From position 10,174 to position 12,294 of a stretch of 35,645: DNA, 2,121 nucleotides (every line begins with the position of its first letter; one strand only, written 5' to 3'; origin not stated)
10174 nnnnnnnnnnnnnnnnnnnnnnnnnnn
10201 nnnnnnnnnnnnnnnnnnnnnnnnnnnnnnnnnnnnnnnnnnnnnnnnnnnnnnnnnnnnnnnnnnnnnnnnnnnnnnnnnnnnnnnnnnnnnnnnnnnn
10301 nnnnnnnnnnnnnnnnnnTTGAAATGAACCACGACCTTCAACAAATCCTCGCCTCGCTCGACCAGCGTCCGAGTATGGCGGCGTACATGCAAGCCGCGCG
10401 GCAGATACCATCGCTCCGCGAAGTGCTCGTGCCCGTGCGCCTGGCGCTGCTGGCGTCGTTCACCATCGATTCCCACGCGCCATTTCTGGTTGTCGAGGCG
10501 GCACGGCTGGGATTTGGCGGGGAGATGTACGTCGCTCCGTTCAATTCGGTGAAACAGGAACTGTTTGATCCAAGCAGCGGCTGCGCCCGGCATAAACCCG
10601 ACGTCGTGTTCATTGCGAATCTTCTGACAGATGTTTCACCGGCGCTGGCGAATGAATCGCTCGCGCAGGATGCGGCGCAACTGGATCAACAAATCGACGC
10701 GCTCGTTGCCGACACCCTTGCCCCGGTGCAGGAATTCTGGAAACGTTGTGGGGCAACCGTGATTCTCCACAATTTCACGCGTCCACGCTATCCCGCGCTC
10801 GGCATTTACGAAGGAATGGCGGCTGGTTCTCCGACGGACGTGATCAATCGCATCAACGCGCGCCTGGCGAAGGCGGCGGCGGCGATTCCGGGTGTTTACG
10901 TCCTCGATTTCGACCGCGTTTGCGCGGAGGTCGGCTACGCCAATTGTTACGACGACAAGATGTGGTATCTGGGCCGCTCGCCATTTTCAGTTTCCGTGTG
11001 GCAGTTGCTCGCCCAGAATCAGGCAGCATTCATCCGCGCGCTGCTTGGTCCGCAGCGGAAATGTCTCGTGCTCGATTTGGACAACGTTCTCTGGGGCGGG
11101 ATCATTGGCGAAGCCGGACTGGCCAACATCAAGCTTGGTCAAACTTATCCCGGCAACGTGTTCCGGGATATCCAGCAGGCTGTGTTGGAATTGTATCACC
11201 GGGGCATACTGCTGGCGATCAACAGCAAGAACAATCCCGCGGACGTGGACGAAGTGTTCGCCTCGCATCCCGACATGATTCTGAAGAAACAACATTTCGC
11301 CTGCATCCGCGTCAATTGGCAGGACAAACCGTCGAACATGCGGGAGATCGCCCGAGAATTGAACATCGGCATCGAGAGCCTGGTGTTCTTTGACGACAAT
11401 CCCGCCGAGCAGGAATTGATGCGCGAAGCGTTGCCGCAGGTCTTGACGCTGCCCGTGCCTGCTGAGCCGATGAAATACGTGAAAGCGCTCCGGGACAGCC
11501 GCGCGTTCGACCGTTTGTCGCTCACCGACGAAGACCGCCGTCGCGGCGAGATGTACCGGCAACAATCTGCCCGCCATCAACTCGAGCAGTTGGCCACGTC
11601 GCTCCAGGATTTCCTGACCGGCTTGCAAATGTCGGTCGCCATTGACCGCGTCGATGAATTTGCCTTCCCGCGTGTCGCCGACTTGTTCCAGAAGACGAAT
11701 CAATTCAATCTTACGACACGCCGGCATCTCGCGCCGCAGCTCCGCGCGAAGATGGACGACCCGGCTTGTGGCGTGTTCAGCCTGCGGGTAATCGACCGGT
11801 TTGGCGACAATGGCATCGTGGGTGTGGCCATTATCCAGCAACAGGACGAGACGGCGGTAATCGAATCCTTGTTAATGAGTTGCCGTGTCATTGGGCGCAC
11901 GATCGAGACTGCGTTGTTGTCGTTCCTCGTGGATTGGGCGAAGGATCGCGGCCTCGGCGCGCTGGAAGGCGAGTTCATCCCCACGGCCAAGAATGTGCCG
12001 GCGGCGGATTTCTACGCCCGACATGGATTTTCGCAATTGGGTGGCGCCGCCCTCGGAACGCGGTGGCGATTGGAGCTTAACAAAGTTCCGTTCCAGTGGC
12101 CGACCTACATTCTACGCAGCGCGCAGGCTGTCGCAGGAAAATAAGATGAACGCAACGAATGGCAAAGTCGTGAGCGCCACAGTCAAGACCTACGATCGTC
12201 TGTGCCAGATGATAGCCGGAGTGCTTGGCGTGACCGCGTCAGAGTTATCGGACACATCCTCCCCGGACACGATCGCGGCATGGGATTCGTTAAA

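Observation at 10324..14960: ACP-dependent, FkbH-type (glyceryl) acyl-tailoring cassette inside a glycan export operon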

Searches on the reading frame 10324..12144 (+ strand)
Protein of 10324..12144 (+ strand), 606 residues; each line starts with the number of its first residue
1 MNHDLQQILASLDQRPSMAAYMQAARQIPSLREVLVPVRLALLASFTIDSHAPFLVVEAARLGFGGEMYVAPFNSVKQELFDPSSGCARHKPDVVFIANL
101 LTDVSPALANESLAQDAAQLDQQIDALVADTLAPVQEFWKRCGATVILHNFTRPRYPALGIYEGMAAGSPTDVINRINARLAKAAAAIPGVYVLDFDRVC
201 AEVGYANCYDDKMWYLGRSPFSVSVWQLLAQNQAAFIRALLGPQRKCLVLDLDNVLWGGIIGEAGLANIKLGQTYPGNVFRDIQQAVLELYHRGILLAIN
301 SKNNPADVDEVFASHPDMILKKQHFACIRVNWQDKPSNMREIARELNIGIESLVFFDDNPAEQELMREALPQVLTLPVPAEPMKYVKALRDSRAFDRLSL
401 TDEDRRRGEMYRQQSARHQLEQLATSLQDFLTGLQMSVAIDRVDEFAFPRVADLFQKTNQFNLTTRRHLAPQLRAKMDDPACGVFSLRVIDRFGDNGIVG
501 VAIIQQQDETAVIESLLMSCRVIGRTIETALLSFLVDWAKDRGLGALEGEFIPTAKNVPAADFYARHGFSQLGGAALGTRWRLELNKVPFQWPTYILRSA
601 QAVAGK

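Call 5: search_protein_families(library=pfam, proteins=[window:10324-12144:+], max_evalue=0.01)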
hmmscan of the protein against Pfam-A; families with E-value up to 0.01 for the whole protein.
window:10324-12144:+ (606 aa): 3 families
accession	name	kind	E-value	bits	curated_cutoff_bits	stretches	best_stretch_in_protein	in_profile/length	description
PF21211.3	FkbH_N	-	2.6e-09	37.7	27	1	66-232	28-186/192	FkbH, N-terminal domain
PF00583.31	Acetyltransf_1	-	1.1e-06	29.4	20.7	1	476-569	27-116/116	Acetyltransferase (GNAT) family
PF13508.13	Acetyltransf_7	-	0.0011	19.8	27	1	495-570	11-83/84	Acetyltransferase (GNAT) domain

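Call 7: search_protein_families(library=ncbifam, proteins=[window:10324-12144:+], max_evalue=0.01)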
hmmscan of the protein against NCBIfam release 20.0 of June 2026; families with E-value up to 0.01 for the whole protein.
window:10324-12144:+ (606 aa): 4 families
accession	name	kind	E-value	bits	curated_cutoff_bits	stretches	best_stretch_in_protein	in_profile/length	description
TIGR01686.1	FkbH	subfamily_domain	5.8e-93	311.6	146.65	1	244-570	2-320/323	FkbH domain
TIGR01681.1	HAD-SF-IIIC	subfamily_domain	3.6e-18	66.7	35.75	1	246-368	1-130/132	HAD-IIIC family phosphatase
NF000358.1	sat2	exception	5.3e-06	26.3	360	1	435-579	9-149/174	streptothricin N-acetyltransferase Sat2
NF000359.1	sat3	exception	0.00086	19.4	360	1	475-574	64-156/180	streptothricin N-acetyltransferase Sat3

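Call 11: search_solved_structures(query=window:10324-12144:+, max_evalue=0.1, show_alignments=2)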
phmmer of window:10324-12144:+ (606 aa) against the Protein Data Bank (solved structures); distinct sequences matched with E-value up to 0.1: 1.
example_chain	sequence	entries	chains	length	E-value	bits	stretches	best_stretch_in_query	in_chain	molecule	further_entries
3slr_A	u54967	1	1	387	5.4e-48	167.3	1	37-401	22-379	uncharacterized protein BF1531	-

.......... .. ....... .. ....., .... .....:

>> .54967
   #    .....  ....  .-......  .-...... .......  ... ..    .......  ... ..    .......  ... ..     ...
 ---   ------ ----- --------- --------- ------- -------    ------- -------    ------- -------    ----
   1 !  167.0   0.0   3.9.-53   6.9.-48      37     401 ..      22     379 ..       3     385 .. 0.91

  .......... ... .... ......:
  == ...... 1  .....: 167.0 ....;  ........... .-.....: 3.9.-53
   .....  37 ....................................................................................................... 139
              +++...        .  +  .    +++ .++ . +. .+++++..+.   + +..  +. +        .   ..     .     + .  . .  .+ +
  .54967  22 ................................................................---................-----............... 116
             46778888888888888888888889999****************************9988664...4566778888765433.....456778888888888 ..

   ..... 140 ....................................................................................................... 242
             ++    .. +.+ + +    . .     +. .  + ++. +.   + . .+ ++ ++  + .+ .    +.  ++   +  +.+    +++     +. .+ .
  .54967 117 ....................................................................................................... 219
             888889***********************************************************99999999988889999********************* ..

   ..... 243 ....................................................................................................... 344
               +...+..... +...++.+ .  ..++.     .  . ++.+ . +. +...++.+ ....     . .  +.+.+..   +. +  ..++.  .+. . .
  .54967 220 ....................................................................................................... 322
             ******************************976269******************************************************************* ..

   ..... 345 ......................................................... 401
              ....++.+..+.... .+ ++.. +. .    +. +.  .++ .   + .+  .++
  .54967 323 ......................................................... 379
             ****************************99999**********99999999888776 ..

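Call 28: find_homologous_proteins(query=window:10324-12144:+, max_evalue=0.001)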
Query window:10324-12144:+ (606 aa): 7717 proteins with E <= 0.001 among 8000 candidates; the best 120 are listed.
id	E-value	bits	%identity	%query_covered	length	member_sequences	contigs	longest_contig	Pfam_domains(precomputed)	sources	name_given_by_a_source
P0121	0.0e+0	1288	93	100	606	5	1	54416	PF21211.4,PF00583.32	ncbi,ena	-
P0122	0.0e+0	1038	74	100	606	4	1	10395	PF21211.4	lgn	-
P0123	0.0e+0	1023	73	100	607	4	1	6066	PF21211.4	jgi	jgi:FkbH-like protein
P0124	1.3e-295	1000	73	100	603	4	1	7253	PF21211.4,PF00583.32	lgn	-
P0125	1.9e-295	999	73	100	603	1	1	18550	-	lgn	-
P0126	5.0e-295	998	72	100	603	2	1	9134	PF21211.4,PF00702.33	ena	-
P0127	1.8e-294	996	73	100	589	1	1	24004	PF21211.4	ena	-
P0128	2.8e-294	995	72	100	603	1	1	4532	PF00702.33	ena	-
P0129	7.7e-294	994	72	99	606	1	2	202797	PF00702.33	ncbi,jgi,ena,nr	ncbi:MAG TPA: HAD-IIIC family phosphatase [Verrucomicrobiae bacterium]|nr:HAD-IIIC family phosphatas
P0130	4.8e-292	988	72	100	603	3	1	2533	-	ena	-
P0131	8.7e-292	987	72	100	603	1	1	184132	PF00702.33,PF00583.32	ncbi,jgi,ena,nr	ncbi:MAG TPA: HAD-IIIC family phosphatase [Verrucomicrobiae bacterium]|nr:HAD-IIIC family phosphatas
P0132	2.1e-288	976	70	98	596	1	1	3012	PF00583.32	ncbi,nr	ncbi:MAG TPA: HAD-IIIC family phosphatase, partial [Verrucomicrobiae bacterium]|nr:HAD-IIIC family p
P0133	5.9e-285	965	69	100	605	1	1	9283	PF00702.33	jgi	jgi:FkbH-like protein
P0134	3.2e-260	883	64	98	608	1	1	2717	-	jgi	jgi:FkbH-like protein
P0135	2.7e-258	877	64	99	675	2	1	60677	PF21211.4,PF00583.32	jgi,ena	jgi:FkbH-like protein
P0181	9.5e-213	726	56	98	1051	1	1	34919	PF21211.4,PF13508.14,PF13527.14,PF00583.32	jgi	-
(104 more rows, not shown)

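Call 29: search_dna_similar(query=window:10324-12144:+, collection=plasmids, mode=protein, max_rows=40, max_evalue=0.00001)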
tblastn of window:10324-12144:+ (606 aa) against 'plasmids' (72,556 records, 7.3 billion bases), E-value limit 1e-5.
Records with a match: 206; places in all: 209; records where one place covers at least 80% of the query: 9.
Best place of each record, by identity: <60% 206.
By first word of the organism name: Bacillus 52; Streptomyces 40; Sinorhizobium 40; Ralstonia 15; Clostridium 13; Rhodococcus 5; Rhizobium 4; Nocardia 3; Methylosinus 2; Burkholderia 2; and 26 more.
By predicted mobility (MOB-suite, as given by PLSDB): non-mobilizable 126; mobilizable 75; conjugative 5.
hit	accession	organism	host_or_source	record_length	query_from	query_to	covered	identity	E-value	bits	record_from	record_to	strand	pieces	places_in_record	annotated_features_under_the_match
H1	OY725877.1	Subdoligranulum variabile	-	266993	33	582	91%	36.6%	2e-87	305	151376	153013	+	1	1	none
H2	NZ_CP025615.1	Niveispirillum cyanobacteriorum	sing cell,cyanobacterial aggregates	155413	33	585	91%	35.5%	9e-78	276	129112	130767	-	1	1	HAD-IIIC family phosphatase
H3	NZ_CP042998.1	Aquisphaera giovannonii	-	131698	5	563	92%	34.6%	1e-65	241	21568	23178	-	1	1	HAD-IIIC family phosphatase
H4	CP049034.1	Rhodobacteraceae bacterium SC52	Apostichopus japonicus,pure ...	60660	38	588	91%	35.1%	1e-80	285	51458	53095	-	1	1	HAD-IIIC family phosphatase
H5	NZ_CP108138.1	Streptomyces sp. NBC_00184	-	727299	40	572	88%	34.0%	2e-72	261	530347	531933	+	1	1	HAD-IIIC family phosphatase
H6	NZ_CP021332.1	Maritalea myrionectae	pure culture,Lava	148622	35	569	88%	33.5%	1e-76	273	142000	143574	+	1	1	HAD-IIIC family phosphatase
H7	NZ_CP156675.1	Pseudalkalibacillus hwajinpoensis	mixed culture,soil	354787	12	590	96%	28.6%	3e-83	292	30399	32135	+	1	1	HAD-IIIC family phosphatase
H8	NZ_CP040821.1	Paroceanicella profunda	Cell culture,Deep seawater from Mariana ...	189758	146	585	73%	37.5%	3e-69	251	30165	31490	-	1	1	HAD-IIIC family phosphatase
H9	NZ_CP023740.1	Methylosinus trichosporium OB3b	isolate,soil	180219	211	596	64%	41.1%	3e-85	298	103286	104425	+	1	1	HAD-IIIC family phosphatase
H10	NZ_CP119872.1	Methylosinus trichosporium OB3b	Whole Organism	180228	211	596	64%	41.1%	3e-85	298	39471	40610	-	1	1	HAD-IIIC family phosphatase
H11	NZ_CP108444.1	Streptomyces sp. NBC_01276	-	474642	189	589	66%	37.7%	1e-66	244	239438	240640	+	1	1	HAD-IIIC family phosphatase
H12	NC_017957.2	Tistrella mobilis KA081020-065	-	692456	193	570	62%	38.7%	1e-73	264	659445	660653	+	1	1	HAD-IIIC family phosphatase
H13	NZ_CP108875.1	Streptomyces sp. NBC_00826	-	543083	189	589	66%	36.4%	6e-75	268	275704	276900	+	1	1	HAD-IIIC family phosphatase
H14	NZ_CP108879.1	Streptomyces sp. NBC_00822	-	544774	189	589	66%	36.4%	6e-75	268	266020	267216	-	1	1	HAD-IIIC family phosphatase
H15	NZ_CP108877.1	Streptomyces sp. NBC_00825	-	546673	189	589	66%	36.4%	6e-75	268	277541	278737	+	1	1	HAD-IIIC family phosphatase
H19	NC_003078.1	Sinorhizobium meliloti 1021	-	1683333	199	579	63%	37.7%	3e-66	279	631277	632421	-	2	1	none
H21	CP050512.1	Sinorhizobium meliloti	Medicago sativa,cell culture,root nodule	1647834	199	579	63%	37.7%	2e-78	278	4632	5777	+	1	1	HAD-IIIC family phosphatase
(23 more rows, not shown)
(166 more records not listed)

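Call 30: get_annotated_region(hit=H19, flank=9000)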
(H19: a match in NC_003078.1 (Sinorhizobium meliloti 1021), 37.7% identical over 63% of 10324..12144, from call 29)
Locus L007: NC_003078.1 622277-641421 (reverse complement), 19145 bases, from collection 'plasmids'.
description: Sinorhizobium meliloti 1021 plasmid pSymB, complete sequence
organism: Sinorhizobium meliloti 1021 (NCBI taxid 266834)
taxonomy: Bacteria; Pseudomonadota; Alphaproteobacteria; Hyphomicrobiales; Rhizobiaceae; Sinorhizobium; Sinorhizobium meliloti; Sinorhizobium meliloti 1021
host: -; source: -; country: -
typing (MOB-suite, as given by PLSDB): mobilizable; relaxase MOBQ
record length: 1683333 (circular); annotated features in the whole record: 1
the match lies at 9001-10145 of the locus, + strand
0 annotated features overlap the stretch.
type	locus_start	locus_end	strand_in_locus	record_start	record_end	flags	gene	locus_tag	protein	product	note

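Call 31: get_annotated_region(hit=H13, flank=9000)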
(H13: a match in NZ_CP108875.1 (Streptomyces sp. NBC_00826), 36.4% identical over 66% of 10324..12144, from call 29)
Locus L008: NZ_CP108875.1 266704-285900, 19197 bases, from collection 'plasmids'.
description: Streptomyces sp. NBC_00826 plasmid unnamed2, complete sequence
organism: Streptomyces sp. NBC_00826 (NCBI taxid 2975845)
taxonomy: Bacteria; Actinomycetota; Actinomycetes; Kitasatosporales; Streptomycetaceae; Streptomyces; Streptomyces sp. NBC 00826
host: -; source: -; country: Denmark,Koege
typing (MOB-suite, as given by PLSDB): non-mobilizable
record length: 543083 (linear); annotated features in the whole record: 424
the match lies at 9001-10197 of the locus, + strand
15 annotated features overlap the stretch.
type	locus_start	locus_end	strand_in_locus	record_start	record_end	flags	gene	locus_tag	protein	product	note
CDS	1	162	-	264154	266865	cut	-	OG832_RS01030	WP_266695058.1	BTAD domain-containing putative transcriptional regulator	-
CDS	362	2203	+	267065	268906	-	-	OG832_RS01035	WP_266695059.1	fatty acyl-AMP ligase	-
CDS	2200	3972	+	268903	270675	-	-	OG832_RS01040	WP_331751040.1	acyl-CoA dehydrogenase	-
CDS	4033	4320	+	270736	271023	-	-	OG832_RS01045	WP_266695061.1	acyl carrier protein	-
CDS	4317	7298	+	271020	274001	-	-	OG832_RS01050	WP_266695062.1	beta-ketoacyl synthase N-terminal-like domain-containing protein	-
CDS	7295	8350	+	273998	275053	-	-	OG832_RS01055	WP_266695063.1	3-oxoacyl-ACP synthase III family protein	-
CDS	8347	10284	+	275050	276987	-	-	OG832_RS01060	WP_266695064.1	HAD-IIIC family phosphatase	-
CDS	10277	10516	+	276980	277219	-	-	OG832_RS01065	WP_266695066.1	acyl carrier protein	-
CDS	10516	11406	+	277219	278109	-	-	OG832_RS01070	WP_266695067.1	4'-phosphopantetheinyl transferase superfamily protein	-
CDS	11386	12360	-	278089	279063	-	-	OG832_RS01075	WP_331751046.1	AfsA-related hotdog domain-containing protein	-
CDS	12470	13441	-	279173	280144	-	-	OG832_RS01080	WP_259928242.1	hypothetical protein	-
CDS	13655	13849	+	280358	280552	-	-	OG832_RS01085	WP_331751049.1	hypothetical protein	-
CDS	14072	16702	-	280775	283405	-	-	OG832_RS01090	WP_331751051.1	LuxR family transcriptional regulator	-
CDS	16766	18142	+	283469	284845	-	-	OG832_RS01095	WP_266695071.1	MFS transporter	GO:0055085 - transmembrane transport [Evidence IEA]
CDS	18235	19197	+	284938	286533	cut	-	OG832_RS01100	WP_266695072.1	acyl-CoA carboxylase subunit beta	-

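Call 34: get_annotated_region(hit=H21, flank=9000)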
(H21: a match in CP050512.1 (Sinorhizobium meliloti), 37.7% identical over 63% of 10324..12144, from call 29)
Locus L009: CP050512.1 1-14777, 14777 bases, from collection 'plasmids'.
description: Sinorhizobium meliloti strain RCAM1750 plasmid p_2, complete sequence
organism: Sinorhizobium meliloti (NCBI taxid 382)
taxonomy: Bacteria; Pseudomonadota; Alphaproteobacteria; Hyphomicrobiales; Rhizobiaceae; Sinorhizobium; Sinorhizobium meliloti
host: -; source: Medicago sativa,cell culture,root nodule; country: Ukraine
typing (MOB-suite, as given by PLSDB): mobilizable; relaxase MOBQ
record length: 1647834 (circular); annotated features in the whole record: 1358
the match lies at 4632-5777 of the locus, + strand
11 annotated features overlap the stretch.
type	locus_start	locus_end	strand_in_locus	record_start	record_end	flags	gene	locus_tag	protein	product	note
CDS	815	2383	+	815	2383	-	-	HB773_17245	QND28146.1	MBOAT family protein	-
CDS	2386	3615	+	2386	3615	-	-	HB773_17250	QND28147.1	TonB-dependent receptor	-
CDS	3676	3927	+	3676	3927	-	-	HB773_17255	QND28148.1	acyl carrier protein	-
CDS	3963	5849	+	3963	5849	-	-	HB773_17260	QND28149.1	HAD-IIIC family phosphatase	-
CDS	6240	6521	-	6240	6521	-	-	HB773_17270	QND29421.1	hypothetical protein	-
CDS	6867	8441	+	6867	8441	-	-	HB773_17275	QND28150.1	calcium-binding protein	-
CDS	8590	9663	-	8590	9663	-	-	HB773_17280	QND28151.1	calcium-binding protein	-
CDS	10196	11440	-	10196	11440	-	-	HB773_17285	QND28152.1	hypothetical protein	-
CDS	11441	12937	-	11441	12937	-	-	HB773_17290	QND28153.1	glycosyltransferase family 2 protein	-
CDS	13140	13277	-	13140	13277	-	-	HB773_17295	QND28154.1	hypothetical protein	-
CDS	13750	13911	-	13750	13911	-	-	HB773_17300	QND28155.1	hypothetical protein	-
